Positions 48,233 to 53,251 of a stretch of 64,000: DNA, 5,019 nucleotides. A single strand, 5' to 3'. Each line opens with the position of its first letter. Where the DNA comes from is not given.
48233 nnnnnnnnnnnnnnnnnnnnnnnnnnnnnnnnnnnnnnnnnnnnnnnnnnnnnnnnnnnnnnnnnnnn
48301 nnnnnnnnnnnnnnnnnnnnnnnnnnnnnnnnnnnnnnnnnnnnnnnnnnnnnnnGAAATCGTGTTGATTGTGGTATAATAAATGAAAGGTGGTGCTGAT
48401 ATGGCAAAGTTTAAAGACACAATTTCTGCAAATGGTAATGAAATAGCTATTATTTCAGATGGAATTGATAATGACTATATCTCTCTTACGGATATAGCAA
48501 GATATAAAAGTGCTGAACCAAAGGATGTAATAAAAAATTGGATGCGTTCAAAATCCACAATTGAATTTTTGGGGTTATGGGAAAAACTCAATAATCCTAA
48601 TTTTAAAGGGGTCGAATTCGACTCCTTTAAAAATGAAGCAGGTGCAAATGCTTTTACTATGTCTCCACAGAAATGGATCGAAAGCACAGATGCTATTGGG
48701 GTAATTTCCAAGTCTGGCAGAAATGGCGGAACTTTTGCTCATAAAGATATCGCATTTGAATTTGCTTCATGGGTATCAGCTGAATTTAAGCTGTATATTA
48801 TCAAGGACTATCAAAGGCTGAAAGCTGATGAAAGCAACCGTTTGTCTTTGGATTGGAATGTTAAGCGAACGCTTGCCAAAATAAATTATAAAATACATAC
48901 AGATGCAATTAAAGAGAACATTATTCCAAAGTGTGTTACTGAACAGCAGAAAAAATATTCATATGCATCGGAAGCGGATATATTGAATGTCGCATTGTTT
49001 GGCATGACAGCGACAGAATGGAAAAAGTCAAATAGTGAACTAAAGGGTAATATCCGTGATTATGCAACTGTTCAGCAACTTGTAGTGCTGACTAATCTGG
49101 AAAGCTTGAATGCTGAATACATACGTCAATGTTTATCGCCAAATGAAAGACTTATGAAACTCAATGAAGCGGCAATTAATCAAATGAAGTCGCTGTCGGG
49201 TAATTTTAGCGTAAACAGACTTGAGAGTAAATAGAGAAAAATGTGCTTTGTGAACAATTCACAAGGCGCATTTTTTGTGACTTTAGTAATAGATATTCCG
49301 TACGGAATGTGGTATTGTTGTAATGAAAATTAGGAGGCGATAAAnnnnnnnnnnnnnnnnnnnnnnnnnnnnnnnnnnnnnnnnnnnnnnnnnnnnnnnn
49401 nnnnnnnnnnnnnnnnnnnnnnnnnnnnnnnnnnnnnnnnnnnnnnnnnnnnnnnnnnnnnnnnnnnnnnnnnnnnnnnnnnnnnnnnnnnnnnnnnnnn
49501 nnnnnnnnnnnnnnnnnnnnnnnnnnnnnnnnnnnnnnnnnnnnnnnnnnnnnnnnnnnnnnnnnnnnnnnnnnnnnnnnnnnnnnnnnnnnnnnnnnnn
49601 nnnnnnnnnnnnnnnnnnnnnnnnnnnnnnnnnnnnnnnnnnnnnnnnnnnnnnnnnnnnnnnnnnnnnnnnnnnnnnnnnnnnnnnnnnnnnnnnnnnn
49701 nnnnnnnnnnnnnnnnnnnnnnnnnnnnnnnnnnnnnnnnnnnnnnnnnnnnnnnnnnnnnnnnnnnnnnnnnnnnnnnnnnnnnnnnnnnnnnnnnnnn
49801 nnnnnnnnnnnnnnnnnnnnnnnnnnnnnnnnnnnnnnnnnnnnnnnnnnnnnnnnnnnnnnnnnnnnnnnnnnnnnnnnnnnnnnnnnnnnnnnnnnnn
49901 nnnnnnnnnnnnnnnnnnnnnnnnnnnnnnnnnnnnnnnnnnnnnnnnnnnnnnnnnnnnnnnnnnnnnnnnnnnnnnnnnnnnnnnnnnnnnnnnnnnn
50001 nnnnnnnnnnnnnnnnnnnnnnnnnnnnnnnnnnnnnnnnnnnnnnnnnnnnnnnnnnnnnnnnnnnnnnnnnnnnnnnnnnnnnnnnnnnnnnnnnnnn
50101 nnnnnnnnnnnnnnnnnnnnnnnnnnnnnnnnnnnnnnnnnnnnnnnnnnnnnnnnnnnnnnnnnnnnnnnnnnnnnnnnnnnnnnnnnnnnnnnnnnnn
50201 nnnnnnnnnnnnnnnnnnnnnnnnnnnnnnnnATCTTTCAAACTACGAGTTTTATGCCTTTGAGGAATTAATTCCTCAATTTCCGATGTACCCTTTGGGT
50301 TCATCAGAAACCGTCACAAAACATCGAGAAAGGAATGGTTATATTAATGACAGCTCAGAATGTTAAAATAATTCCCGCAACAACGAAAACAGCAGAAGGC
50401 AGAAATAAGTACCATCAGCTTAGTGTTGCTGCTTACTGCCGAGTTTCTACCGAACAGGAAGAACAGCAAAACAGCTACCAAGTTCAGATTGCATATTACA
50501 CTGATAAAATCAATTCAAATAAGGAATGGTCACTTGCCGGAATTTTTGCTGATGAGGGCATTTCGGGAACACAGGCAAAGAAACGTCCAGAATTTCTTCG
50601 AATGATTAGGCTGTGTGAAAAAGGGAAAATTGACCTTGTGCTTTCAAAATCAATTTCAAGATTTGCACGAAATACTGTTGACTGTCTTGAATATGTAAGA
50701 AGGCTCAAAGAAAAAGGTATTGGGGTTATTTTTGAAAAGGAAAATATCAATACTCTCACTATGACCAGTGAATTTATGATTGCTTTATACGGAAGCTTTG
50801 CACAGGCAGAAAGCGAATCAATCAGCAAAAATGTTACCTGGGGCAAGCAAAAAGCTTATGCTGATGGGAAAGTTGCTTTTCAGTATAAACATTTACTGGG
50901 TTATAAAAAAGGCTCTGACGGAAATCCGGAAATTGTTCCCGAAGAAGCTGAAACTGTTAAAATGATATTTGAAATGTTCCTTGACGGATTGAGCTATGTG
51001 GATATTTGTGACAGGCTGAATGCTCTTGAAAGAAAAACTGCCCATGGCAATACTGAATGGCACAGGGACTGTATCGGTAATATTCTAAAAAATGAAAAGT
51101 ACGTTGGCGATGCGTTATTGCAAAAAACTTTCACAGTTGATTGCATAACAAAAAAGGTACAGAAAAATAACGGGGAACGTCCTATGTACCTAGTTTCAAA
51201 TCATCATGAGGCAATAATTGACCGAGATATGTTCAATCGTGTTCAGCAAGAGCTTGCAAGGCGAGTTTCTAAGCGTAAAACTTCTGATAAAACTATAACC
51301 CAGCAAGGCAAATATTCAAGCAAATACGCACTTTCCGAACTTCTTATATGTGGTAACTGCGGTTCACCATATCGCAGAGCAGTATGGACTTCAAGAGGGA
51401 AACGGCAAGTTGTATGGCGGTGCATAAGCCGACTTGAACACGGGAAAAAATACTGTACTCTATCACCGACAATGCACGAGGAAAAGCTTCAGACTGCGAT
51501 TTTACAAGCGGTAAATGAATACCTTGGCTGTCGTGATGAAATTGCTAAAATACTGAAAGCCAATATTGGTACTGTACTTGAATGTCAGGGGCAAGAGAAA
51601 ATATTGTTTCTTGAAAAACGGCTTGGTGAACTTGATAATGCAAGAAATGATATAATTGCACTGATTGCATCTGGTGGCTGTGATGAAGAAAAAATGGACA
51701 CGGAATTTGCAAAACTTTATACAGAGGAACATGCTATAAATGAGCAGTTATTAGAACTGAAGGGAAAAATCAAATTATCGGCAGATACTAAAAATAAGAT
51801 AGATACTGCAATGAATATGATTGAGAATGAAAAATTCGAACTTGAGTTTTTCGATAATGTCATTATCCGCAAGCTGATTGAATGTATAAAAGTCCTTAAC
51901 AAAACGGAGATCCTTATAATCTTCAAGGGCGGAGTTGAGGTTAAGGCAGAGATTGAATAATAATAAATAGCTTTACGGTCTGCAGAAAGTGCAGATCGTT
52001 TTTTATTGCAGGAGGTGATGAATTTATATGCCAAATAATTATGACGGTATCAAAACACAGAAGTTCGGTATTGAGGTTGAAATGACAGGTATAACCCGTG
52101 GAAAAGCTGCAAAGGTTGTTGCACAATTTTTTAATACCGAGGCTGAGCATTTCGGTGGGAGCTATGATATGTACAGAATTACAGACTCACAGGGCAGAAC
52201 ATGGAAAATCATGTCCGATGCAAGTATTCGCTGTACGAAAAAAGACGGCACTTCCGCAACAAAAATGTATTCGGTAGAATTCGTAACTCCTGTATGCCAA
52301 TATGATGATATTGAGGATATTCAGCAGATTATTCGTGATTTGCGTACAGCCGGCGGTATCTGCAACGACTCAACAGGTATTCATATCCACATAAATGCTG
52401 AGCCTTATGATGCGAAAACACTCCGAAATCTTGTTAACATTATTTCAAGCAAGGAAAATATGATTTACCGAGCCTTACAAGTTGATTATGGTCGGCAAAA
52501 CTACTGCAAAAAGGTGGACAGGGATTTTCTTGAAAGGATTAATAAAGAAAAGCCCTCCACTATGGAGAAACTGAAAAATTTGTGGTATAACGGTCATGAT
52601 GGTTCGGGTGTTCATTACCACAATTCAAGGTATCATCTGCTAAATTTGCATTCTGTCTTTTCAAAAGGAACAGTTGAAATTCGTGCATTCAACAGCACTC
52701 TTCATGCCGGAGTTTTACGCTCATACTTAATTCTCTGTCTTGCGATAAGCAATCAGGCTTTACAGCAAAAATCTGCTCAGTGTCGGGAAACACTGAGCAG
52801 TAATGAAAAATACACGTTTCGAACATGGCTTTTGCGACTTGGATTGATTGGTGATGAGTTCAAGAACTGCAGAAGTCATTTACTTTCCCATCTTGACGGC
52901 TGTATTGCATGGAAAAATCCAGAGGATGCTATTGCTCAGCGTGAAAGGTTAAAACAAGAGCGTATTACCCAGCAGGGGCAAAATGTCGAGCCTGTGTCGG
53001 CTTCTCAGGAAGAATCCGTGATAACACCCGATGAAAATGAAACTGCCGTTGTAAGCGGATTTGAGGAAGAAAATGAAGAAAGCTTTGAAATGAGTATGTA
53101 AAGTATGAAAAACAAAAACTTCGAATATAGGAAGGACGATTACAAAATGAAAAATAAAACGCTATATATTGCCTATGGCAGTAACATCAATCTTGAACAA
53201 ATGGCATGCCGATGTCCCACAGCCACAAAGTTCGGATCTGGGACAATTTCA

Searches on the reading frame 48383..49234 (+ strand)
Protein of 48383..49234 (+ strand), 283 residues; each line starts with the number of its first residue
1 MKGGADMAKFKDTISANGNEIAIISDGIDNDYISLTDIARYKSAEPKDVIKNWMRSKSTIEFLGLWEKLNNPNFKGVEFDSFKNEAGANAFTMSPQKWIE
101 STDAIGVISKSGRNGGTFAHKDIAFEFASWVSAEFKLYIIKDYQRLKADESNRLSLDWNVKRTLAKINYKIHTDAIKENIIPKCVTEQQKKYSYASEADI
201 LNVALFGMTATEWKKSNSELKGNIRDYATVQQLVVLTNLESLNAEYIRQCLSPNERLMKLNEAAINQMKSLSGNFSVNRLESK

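Call 21: search_protein_families(library=pfam, proteins=[window:48383-49234:+], max_evalue=0.001)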
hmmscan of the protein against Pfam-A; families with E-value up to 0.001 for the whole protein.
window:48383-49234:+ (283 aa): 1 family
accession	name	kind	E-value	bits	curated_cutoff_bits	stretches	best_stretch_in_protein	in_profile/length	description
PF04383.19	KilA-N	-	7.7e-22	77.6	23.8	1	19-147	4-105/107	KilA-N domain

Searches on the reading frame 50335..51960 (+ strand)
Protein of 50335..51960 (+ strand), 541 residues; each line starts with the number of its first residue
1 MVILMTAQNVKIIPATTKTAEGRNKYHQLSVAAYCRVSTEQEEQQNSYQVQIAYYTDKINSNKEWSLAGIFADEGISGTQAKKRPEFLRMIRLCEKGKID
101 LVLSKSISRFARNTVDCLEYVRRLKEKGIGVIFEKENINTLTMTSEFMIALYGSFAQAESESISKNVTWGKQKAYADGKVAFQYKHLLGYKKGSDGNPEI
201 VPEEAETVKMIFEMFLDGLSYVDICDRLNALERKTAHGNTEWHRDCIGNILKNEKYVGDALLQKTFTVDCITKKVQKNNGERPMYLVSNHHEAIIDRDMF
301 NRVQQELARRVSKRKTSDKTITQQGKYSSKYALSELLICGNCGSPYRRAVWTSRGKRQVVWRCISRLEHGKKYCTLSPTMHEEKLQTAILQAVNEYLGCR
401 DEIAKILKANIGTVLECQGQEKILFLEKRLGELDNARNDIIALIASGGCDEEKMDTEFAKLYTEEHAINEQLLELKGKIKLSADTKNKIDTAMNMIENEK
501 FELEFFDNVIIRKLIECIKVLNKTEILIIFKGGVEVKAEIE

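Call 21: search_protein_families(library=pfam, proteins=[window:50335-51960:+], max_evalue=0.001)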
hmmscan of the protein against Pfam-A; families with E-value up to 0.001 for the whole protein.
window:50335-51960:+ (541 aa): 3 families
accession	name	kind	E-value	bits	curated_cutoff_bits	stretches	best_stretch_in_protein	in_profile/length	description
PF00239.26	Resolvase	-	3.9e-35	121.5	23.3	1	31-179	1-144/145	Resolvase, N terminal domain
PF07508.19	Recombinase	-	1e-23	83.9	21.1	1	202-310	1-102/102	Recombinase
PF13408.12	Zn_ribbon_recom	-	3.9e-13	50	25.3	1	333-394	2-58/58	Recombinase zinc beta ribbon domain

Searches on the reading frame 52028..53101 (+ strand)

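Call 21: search_protein_families(library=pfam, proteins=[window:52028-53101:+], max_evalue=0.001)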
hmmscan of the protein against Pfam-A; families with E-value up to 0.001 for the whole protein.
window:52028-53101:+ (357 aa): 1 family
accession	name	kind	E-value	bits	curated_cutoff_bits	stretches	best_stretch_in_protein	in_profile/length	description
PF12224.13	Amidoligase_2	-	2.2e-70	237.7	22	1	9-240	1-244/245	Putative amidoligase enzyme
